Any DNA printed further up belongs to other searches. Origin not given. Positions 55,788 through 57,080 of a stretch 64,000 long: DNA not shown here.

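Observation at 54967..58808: Four translationally coupled arginase-fold paralogs, three with the binuclear-metal ligands lost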

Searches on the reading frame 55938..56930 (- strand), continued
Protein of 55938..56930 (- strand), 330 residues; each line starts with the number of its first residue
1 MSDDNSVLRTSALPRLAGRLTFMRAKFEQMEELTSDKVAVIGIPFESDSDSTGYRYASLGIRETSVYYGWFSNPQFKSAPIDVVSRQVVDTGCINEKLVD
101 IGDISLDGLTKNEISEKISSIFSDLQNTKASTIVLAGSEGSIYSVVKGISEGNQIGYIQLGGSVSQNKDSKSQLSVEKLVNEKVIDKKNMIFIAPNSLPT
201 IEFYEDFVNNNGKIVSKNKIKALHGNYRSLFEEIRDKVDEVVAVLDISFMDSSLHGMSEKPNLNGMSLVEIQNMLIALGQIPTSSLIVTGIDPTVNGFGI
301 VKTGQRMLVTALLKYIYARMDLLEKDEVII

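Call 30: search_protein_families(library=ncbifam, proteins=[L057:9107-9817:+, L057:9814-11307:+, L057:110-1168:+, L057:1242-1970:+, L057:11304-12500:+, L057:12522-13496:+, L059:2492-2794:+, L057:8112-9098:+], max_evalue=0.1)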
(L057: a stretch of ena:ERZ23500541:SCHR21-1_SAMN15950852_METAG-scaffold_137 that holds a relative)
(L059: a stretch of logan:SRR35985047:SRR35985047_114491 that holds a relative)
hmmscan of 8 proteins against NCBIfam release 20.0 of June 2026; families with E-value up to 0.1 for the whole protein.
L057:9107-9817:+ (236 aa): 0 families

L057:9814-11307:+ (497 aa): 45 families (the best 25 are shown)
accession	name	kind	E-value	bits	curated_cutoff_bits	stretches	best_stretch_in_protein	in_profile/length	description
NF042993.1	AlphKGSA_gudD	equivalog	2.3e-148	494.9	770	1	12-483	4-479/481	alpha-ketoglutaric semialdehyde dehydrogenase GucD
NF052305.1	DioxValDhHalo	equivalog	4e-143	477.8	750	1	11-486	4-483/483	2,5-dioxovalerate dehydrogenase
TIGR01804.1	BADH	equivalog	3e-126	421.6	668.6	1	15-465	1-453/467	betaine-aldehyde dehydrogenase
TIGR02299.1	HpaE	equivalog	1.2e-119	400.1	638.35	1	14-487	3-479/488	5-carboxymethyl-2-hydroxymuconate semialdehyde dehydrogenase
NF009725.0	PRK13252.1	equivalog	2.8e-117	392.1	593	1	9-485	4-480/488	betaine-aldehyde dehydrogenase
NF010000.0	PRK13473.1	subfamily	3.3e-109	365.6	615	1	13-483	4-471/475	aminobutyraldehyde dehydrogenase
NF002852.0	PRK03137.1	subfamily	7.2e-102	341.8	648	1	15-444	40-471/514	L-glutamate gamma-semialdehyde dehydrogenase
TIGR01780.1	SSADH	subfamily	4e-101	339.1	646.35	1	35-478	6-446/448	succinate-semialdehyde dehydrogenase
NF045736.1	PaDhStyDRhodo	equivalog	2.8e-100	336.1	800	1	14-464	5-458/479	phenylacetaldehyde dehydrogenase StyD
NF045735.1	PaDhStyDPseudo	equivalog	2e-97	326.8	850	1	14-483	5-480/483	phenylacetaldehyde dehydrogenase StyD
NF040648.1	lactal_redase_Meth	equivalog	6.2e-97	325.5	650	1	15-482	2-460/463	lactaldehyde dehydrogenase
TIGR03216.1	OH_muco_semi_DH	equivalog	8.9e-97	324.7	693.25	1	13-482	2-477/481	2-hydroxymuconic semialdehyde dehydrogenase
NF007497.0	PRK10090.1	equivalog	1.2e-95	321.1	500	1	12-483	7-476/480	aldehyde dehydrogenase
TIGR01237.1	D1pyr5carbox2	equivalog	1.2e-94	318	659.65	1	15-448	36-472/511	L-glutamate gamma-semialdehyde dehydrogenase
NF006916.0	PRK09407.1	equivalog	2.9e-94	316.6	521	1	13-464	22-473/526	succinic semialdehyde dehydrogenase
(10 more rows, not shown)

L057:110-1168:+ (352 aa): 4 families
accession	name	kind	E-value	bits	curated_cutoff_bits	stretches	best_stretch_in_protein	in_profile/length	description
NF007048.0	PRK09501.1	equivalog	2.2e-08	33.4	582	1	131-323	134-318/348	spermidine/putrescine ABC transporter substrate-binding protein PotD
NF008633.1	PRK11622.1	subfamily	8.7e-06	24.8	203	1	195-298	228-341/397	ABC transporter substrate-binding protein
TIGR03227.1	PhnS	equivalog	0.0065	15.4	395.3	1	266-297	268-297/360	2-aminoethylphosphonate ABC transporter substrate-binding protein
TIGR03261.1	phnS2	equivalog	0.013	14.6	392.75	1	194-328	181-306/334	putative 2-aminoethylphosphonate ABC transporter substrate-binding protein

L057:1242-1970:+ (242 aa): 28 families (the best 25 are shown)
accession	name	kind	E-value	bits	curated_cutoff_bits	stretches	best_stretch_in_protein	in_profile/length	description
TIGR02427.1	protocat_pcaD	equivalog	1.9e-23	83.2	255.85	1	5-234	10-250/251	3-oxoadipate enol-lactonase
NF051488.1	bifunc_PcaDC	exception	3.2e-23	82.5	390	1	45-237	58-253/375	bifunctional 3-oxoadipate enol-lactonase/4-carboxymuconolactone decarboxylase PcaDC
TIGR03695.1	menH_SHCHC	equivalog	1.6e-16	60.5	208.55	1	45-234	53-251/252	2-succinyl-6-hydroxy-2,4-cyclohexadiene-1-carboxylate synthase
NF051487.1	bifunc_PcaCD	exception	1.9e-16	60.2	430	1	64-234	241-411/413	bifunctional 4-carboxymuconolactone decarboxylase/3-oxoadipate enol-lactonase PcaCD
TIGR01738.1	bioH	equivalog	5.2e-13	49.2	206.95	1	45-233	49-244/245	pimeloyl-ACP methyl ester esterase BioH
NF011457.0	PRK14875.1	equivalog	2.9e-11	43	307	1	42-234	178-369/372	acetoin dehydrogenase dihydrolipoyllysine-residue acetyltransferase subunit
TIGR01250.1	pro_imino_pep_2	subfamily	4.5e-10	39.5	167.65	1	117-234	167-287/288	proline iminopeptidase-family hydrolase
NF050089.1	i_nPHAscl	equivalog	6e-10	38.7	300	2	170-234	223-288/288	intracellular short-chain-length polyhydroxyalkanoate depolymerase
NF052614.1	AB_fold_OlsI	equivalog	1.9e-09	37.4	385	1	58-237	88-258/272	ornithine lipid biosynthesis O-acyltransferase OlsI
NF008340.0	PRK11126.1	equivalog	5.9e-08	32.3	261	1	45-236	62-253/255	2-succinyl-6-hydroxy-2,4-cyclohexadiene-1-carboxylate synthase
TIGR03611.1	RutD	equivalog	7.3e-08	32.1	238.5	2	7-99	12-118/258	pyrimidine utilization protein D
NF007674.0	PRK10349.1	equivalog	2.7e-07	30.4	449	1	47-228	60-247/256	pimeloyl-ACP methyl ester esterase BioH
NF052610.1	macro_16_ester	equivalog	1.2e-06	28.1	420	1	64-221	97-267/281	alpha/beta fold macrolide esterase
NF045948.1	ProImpepThrmp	equivalog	2.4e-06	27.2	500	1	168-236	222-289/291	proline iminopeptidase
TIGR01392.2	MetX_acetyl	equivalog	9e-06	25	500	1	64-100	131-167/351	homoserine O-acetyltransferase MetX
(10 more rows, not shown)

L057:11304-12500:+ (398 aa): 7 families
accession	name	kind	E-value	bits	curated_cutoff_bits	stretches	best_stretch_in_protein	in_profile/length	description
NF052585.1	SucGlutTfsCaiB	equivalog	1.7e-91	306.8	750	1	2-383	6-389/394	succinate--glutarate CoA-transferase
NF008511.0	PRK11430.1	equivalog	6.9e-78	262.4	522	1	3-341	9-344/381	CoA:oxalate CoA-transferase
NF003809.0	PRK05398.1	subfamily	1.3e-73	248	442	2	2-207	3-206/416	formyl-CoA transferase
NF041294.1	Scnl_mescCoAtase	equivalog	2.5e-73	247.4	700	1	1-379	1-380/381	succinyl-CoA:mesaconate CoA-transferase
TIGR03253.1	oxalate_frc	equivalog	9.4e-68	228.8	504.2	2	2-207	2-205/416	formyl-CoA transferase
NF002914.1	PRK03525.1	equivalog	4.4e-42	144.4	413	1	3-395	9-394/400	L-carnitine CoA-transferase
TIGR04253.1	mesacon_CoA_iso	equivalog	1e-18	67.6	725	1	4-396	3-398/403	2-methylfumaryl-CoA isomerase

L057:12522-13496:+ (324 aa): 29 families (the best 25 are shown)
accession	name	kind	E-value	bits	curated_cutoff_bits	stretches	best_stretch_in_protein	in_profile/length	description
NF004283.0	PRK05692.1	subfamily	3.2e-83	279.3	246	1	20-303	6-284/300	hydroxymethylglutaryl-CoA lyase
NF006049.0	PRK08195.1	subfamily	6.3e-23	81.4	229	2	174-302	147-270/344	4-hyroxy-2-oxovalerate/4-hydroxy-2-oxopentanoic acid aldolase,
TIGR02146.1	LysS_fung_arch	equivalog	1.3e-22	80.5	413.55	1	27-257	5-220/344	homocitrate synthase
TIGR03217.1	4OH_2_O_val_ald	equivalog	3.5e-21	75.7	286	2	173-300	141-263/334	4-hydroxy-2-oxovalerate aldolase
TIGR02660.1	nifV_homocitr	equivalog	6.9e-21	74.9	462.9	1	23-302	4-262/365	homocitrate synthase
NF002085.0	PRK00915.1-2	subfamily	9.8e-20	70.8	517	1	13-300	6-272/504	2-isopropylmalate synthase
NF002086.0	PRK00915.1-3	equivalog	1.7e-18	66.4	532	1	20-296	6-272/516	2-isopropylmalate synthase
TIGR00973.1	leuA_bact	equivalog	4.1e-16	58.5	598.7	1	23-299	4-270/494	2-isopropylmalate synthase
TIGR02090.1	LEU1_arch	subfamily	1.2e-15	57.5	484.75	1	23-299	3-258/363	isopropylmalate/citramalate/homocitrate synthases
NF002087.0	PRK00915.1-4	equivalog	6.8e-15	54.6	729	1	25-301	11-277/516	2-isopropylmalate synthase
NF002084.0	PRK00915.1-1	equivalog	8.8e-15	54.2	748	1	23-299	7-273/523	2-isopropylmalate synthase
NF041069.1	IPMS_Sufob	equivalog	3.1e-13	49.8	600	1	24-285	4-246/371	isopropylmalate synthase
NF008984.0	PRK12330.1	equivalog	1.2e-12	47.4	827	1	175-305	156-280/500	methylmalonyl-CoA carboxytransferase subunit 5S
NF042434.1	IPMS_Lepto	equivalog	8.6e-12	44.7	500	1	20-301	5-276/374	2-isopropylmalate synthase LeuA2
NF002088.0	PRK00915.1-5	equivalog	6.2e-11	41.5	697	1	21-258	4-233/514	2-isopropylmalate synthase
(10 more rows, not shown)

L059:2492-2794:+ (100 aa): 1 family
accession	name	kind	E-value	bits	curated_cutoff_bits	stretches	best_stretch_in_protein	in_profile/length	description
TIGR04076.1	TIGR04076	subfamily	4.7e-21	75.1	33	1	3-97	2-88/91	TIGR04076 family protein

L057:8112-9098:+ (328 aa): 5 families
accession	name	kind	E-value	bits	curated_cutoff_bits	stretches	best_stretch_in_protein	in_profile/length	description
NF002564.0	PRK02190.1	subfamily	4.3e-30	104.9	302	1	30-320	35-299/307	agmatinase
TIGR01230.1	agmatinase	equivalog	5.4e-27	95.1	174.3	1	32-319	17-273/275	agmatinase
TIGR01227.1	hutG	equivalog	4.4e-26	91.8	229.15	1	27-318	37-305/307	formimidoylglutamase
TIGR01229.1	rocF_arginase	equivalog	1.9e-24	86.6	227.6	1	32-311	2-285/300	arginase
NF010347.0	PRK13775.1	equivalog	9e-09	35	381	1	88-315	94-320/331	formimidoylglutamase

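Call 31: search_protein_families(library=pfam, proteins=[L057:9107-9817:+, L059:2492-2794:+, L057:3429-4325:+, L001:5935-7005:+], max_evalue=1)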
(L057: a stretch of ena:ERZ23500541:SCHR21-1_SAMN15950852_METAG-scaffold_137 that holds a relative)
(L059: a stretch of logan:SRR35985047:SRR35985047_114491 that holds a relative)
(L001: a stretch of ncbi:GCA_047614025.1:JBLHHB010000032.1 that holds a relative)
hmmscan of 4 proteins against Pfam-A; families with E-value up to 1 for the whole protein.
L057:9107-9817:+ (236 aa): 1 family
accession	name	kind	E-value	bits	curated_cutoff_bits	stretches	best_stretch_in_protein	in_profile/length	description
PF24828.1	DUF7713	-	0.14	12.2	24.1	1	81-118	7-43/68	Domain of unknown function (DUF7713)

L059:2492-2794:+ (100 aa): 0 families

L057:3429-4325:+ (298 aa): 1 family
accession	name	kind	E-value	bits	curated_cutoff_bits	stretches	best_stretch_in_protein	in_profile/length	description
PF00528.27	BPD_transp_1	-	0.00045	20.4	26.4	1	101-286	43-175/184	Binding-protein-dependent transport system inner membrane component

L001:5935-7005:+ (356 aa): 0 families

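Call 53: predict_structure(alignment_id=A2)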
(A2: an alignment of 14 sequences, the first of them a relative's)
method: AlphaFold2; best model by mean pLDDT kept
length: 330 residues; sequences in the alignment: 14
mean_pLDDT: 72.4   pTM: 0.80
mean pLDDT of the five models: 72.4, 70.7, 69.0, 68.5, 68.0
residues with pLDDT >= 90: 62; 70-90: 142; 50-70: 72; < 50: 54
segments of 3 or more residues with pLDDT < 50: 1-24, 49-56, 252-262, 293-300
pLDDT, mean of each block of 10 residues (from residue 1): 34 32 57 86 63 47 60 55 63 75 78 88 89 83 92 91 70 79 92 83 88 85 82 91 83 43 65 89 89 48 64 85 63
secondary structure, 60 per line:
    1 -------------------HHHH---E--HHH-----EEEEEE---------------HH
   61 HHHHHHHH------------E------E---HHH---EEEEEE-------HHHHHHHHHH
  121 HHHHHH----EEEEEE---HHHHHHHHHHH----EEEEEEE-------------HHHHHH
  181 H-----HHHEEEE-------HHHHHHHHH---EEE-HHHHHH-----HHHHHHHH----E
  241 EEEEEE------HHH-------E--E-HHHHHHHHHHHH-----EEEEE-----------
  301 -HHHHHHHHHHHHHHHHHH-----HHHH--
elements in order: H20-23 E38-43 H59-68 E98-103 H111-126 E131-136 H140-150 E155-161 H175-181 E190-193 H201-209 E213-215 H217-222 H228-235 E240-246 H268-279 E285-289 H302-319 H325-328

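Call 55: search_protein_representatives(alignment_id=A2)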
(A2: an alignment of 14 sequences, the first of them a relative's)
Query: 14 sequences, 331 profile positions. Proteins with E-value up to 0.001 (for the whole library): 1122; up to 1e-10: 149; up to 1e-30: 35. The best 150 are listed.
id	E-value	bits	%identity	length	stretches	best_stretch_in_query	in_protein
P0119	1.7e-149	513.9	-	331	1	7-330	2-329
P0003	1.8e-143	494.1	-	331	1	1-329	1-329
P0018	4.6e-136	469.7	-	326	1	1-324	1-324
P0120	1.0e-116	406.2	-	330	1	7-328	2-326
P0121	2.4e-114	398.3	-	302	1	7-327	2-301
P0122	9.6e-108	376.7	-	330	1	7-324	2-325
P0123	6.8e-105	367.3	-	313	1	7-326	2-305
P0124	6.1e-102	357.6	-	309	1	7-325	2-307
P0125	1.8e-97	342.9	-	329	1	7-321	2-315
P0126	2.4e-96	339.2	-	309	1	7-326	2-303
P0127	1.6e-88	313.5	-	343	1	7-321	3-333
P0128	3.2e-82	292.8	-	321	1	7-324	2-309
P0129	1.9e-72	260.7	-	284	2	16-144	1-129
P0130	6.3e-68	245.8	-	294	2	8-164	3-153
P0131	1.0e-65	238.5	-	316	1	7-326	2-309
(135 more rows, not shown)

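Call 56: fold_search(model_id=the predicted structure, library=pdb)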
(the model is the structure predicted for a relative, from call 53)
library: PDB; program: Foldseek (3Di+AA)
matches with E <= 10: 1409; with E <= 0.001: 207
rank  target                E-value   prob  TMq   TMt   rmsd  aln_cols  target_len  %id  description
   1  1gq6_B                1.7e-14  1.00  0.62  0.67   6.2       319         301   19  PROCLAVAMINATE AMIDINO HYDROLASE FROM STREPTOMYCES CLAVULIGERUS (released 2002-06-06)
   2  1gq6_A                5.2e-14  1.00  0.62  0.68   6.5       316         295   18  PROCLAVAMINATE AMIDINO HYDROLASE FROM STREPTOMYCES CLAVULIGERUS (released 2002-06-06)
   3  3m1r_D                5.8e-14  1.00  0.65  0.67   5.7       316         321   17  The crystal structure of formimidoylglutamase from Bacillus subtilis subsp. subtilis str. 168 (released 2010-03-16)
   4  3m1r_C                6.5e-14  1.00  0.68  0.70   5.7       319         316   17  The crystal structure of formimidoylglutamase from Bacillus subtilis subsp. subtilis str. 168 (released 2010-03-16)
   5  9fek_I                7.3e-14  1.00  0.68  0.61   6.1       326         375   18  Crystal structure of guanidinase from Nitrospira inopinata (released 2024-08-14)
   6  3m1r_F                7.7e-14  1.00  0.66  0.69   7.5       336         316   16  The crystal structure of formimidoylglutamase from Bacillus subtilis subsp. subtilis str. 168 (released 2010-03-16)
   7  3nip_A                8.6e-14  1.00  0.63  0.66   5.3       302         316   12  Crystal structure of Pseudomonas aeruginosa guanidinopropionase complexed with 1,6-diaminohexane (released 2011-06-01)
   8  3m1r_A                8.6e-14  1.00  0.65  0.67   6.6       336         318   18  The crystal structure of formimidoylglutamase from Bacillus subtilis subsp. subtilis str. 168 (released 2010-03-16)
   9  9fek_G                1.0e-13  1.00  0.66  0.58   6.3       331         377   18  Crystal structure of guanidinase from Nitrospira inopinata (released 2024-08-14)
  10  3niq_B                1.8e-13  1.00  0.63  0.66   5.3       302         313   12  Crystal structure of Pseudomonas aeruginosa guanidinopropionase (released 2011-06-01)
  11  8x3g_C                1.8e-13  1.00  0.65  0.64   5.5       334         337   16  Crystal structure of metformin hydrolase from Aminobacter (released 2024-09-11)
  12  8ryi_D                1.9e-13  1.00  0.67  0.66   8.0       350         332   16  Metformin hydrolase from Aminobacter niigataensis MD1 with urea in the active site (released 2024-08-28)
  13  9fek_A                2.0e-13  1.00  0.69  0.61   6.1       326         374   18  Crystal structure of guanidinase from Nitrospira inopinata (released 2024-08-14)
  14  8x3g_E                2.8e-13  1.00  0.65  0.64   5.8       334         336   16  Crystal structure of metformin hydrolase from Aminobacter (released 2024-09-11)
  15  8x3g_F                3.0e-13  1.00  0.65  0.70   5.1       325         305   14  Crystal structure of metformin hydrolase from Aminobacter (released 2024-09-11)
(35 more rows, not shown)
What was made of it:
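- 55938..56930 (-): g3: most divergent but most constrained degenerate paralog (330 aa), predicted non-catalytic subunit with a specific role. The AF2 model has the ureohydrolase fold (calls 53, 56).
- On Ureohydrolase / arginase family (Pfam PF00491): All top Foldseek PDB hits are ureohydrolases, probability 1.0, TM 0.62-0.69 (calls 53, 56).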

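Call 75: search_protein_families(library=pfam, proteins=[L017:1937-3298:+, L017:3881-4603:+, L017:4704-5555:+, L017:5568-6275:-, L017:6157-7344:-, L017:12186-14465:+, L017:16848-17951:-, L017:17937-19205:+], max_evalue=0.0001)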
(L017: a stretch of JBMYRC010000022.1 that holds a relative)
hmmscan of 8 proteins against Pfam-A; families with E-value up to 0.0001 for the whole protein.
L017:1937-3298:+ (453 aa): 1 family
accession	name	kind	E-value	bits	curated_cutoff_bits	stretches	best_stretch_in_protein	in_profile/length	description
PF02518.31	HATPase_c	-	4.9e-14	53.2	26.4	1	350-452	2-109/111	Histidine kinase-, DNA gyrase B-, and HSP90-like ATPase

L017:3881-4603:+ (240 aa): 3 families
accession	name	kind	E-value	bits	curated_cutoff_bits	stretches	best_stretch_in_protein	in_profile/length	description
PF13545.12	HTH_Crp_2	-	5.4e-15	55.5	27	1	161-235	1-69/70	Crp-like helix-turn-helix domain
PF00027.35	cNMP_binding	-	1.5e-14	54.2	27.5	1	47-128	4-88/89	Cyclic nucleotide-binding domain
PF00325.26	Crp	-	3.7e-13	49.4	21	1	186-215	1-30/32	Bacterial regulatory proteins, crp family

L017:4704-5555:+ (283 aa): 1 family
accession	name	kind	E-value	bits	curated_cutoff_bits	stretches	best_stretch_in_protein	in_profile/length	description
PF02569.21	Pantoate_ligase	-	2.7e-97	325.5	20.7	1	8-281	2-267/268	Pantoate-beta-alanine ligase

L017:5568-6275:- (235 aa): 1 family
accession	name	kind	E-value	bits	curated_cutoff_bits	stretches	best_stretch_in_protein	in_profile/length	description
PF00156.33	Pribosyltran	-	1.5e-17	63.8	26.3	1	89-227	1-157/158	Phosphoribosyl transferase domain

L017:6157-7344:- (395 aa): 0 families

L017:12186-14465:+ (759 aa): 3 families
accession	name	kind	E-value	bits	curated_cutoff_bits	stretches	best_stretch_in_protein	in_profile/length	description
PF02738.23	MoCoBD_1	-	5e-62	209.6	27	1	171-407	5-244/244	Molybdopterin cofactor-binding domain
PF20256.3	MoCoBD_2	-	1.6e-61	208.8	27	1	445-692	19-283/283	Molybdopterin cofactor-binding domain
PF01315.27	Ald_Xan_dh_C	-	3.5e-27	95.3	31.3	1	25-140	1-110/110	Aldehyde oxidase and xanthine dehydrogenase, a/b hammerhead domain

L017:16848-17951:- (367 aa): 6 families
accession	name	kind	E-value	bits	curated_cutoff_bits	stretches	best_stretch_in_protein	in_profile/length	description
PF08241.18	Methyltransf_11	-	1.9e-21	76.9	21.2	1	197-295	1-95/95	Methyltransferase domain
PF13649.12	Methyltransf_25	-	3.1e-21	76.3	27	1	197-291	2-97/97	Methyltransferase domain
PF01209.24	Ubie_methyltran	-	3.4e-15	56.5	20.1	1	190-299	45-155/233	ubiE/COQ5 methyltransferase family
PF08242.18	Methyltransf_12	-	1.1e-13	52.2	30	1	197-293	1-98/98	Methyltransferase domain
PF13847.12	Methyltransf_31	-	7.5e-11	42.3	27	1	196-299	7-113/145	Methyltransferase domain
PF13489.12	Methyltransf_23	-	5.2e-08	33.2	27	1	192-342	22-161/164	Methyltransferase domain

L017:17937-19205:+ (422 aa): 1 family
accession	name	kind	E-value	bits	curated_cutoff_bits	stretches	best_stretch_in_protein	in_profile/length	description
PF00162.24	PGK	-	3.6e-136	454.5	27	1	31-412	1-379/379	Phosphoglycerate kinase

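Call 76: search_solved_structures(query=A2, max_evalue=0.001, show_alignments=1)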
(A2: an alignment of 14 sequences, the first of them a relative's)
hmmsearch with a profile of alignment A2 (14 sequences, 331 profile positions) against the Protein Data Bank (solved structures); distinct sequences matched with E-value up to 0.001: 16.
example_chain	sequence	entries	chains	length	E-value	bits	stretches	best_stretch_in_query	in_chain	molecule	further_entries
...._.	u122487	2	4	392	2.1e-14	56.7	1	12-254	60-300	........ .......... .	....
3nio_A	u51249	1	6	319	8.3e-14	54.7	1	6-271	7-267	Guanidinobutyrase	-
3m1r_A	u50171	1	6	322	1.4e-12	50.7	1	33-254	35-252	Formimidoylglutamase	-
9fek_A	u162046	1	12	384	2.8e-11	46.4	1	12-168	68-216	Putative agmatinase 2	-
1wog_A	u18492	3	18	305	5.2e-10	42.2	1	99-282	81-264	agmatinase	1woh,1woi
1gq6_A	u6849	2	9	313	2.3e-09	40.1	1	99-283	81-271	PROCLAVAMINATE AMIDINO HYDROLASE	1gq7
8ryi_C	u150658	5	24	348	5.3e-09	38.9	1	17-170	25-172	Arginase family protein | metformin hydrolase subunit B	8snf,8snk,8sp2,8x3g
3nip_A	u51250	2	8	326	3.8e-08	36.1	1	4-66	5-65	3-guanidinopropionase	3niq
4dz4_A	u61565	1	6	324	4.8e-07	32.5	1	17-67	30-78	Agmatinase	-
7lol_A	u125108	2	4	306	1.6e-06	30.7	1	38-295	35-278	Agmatinase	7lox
7lba_A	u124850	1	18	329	2.1e-06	30.4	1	38-295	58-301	Agmatinase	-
1cev_A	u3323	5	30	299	5.4e-06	29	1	38-284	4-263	PROTEIN (ARGINASE)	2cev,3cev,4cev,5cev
6nbk_A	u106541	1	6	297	0.00011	24.7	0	116-282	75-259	Arginase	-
3pzl_A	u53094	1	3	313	0.00016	24.2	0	33-272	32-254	Agmatine ureohydrolase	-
3lhl_A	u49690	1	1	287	0.00054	22.4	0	35-284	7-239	Putative agmatinase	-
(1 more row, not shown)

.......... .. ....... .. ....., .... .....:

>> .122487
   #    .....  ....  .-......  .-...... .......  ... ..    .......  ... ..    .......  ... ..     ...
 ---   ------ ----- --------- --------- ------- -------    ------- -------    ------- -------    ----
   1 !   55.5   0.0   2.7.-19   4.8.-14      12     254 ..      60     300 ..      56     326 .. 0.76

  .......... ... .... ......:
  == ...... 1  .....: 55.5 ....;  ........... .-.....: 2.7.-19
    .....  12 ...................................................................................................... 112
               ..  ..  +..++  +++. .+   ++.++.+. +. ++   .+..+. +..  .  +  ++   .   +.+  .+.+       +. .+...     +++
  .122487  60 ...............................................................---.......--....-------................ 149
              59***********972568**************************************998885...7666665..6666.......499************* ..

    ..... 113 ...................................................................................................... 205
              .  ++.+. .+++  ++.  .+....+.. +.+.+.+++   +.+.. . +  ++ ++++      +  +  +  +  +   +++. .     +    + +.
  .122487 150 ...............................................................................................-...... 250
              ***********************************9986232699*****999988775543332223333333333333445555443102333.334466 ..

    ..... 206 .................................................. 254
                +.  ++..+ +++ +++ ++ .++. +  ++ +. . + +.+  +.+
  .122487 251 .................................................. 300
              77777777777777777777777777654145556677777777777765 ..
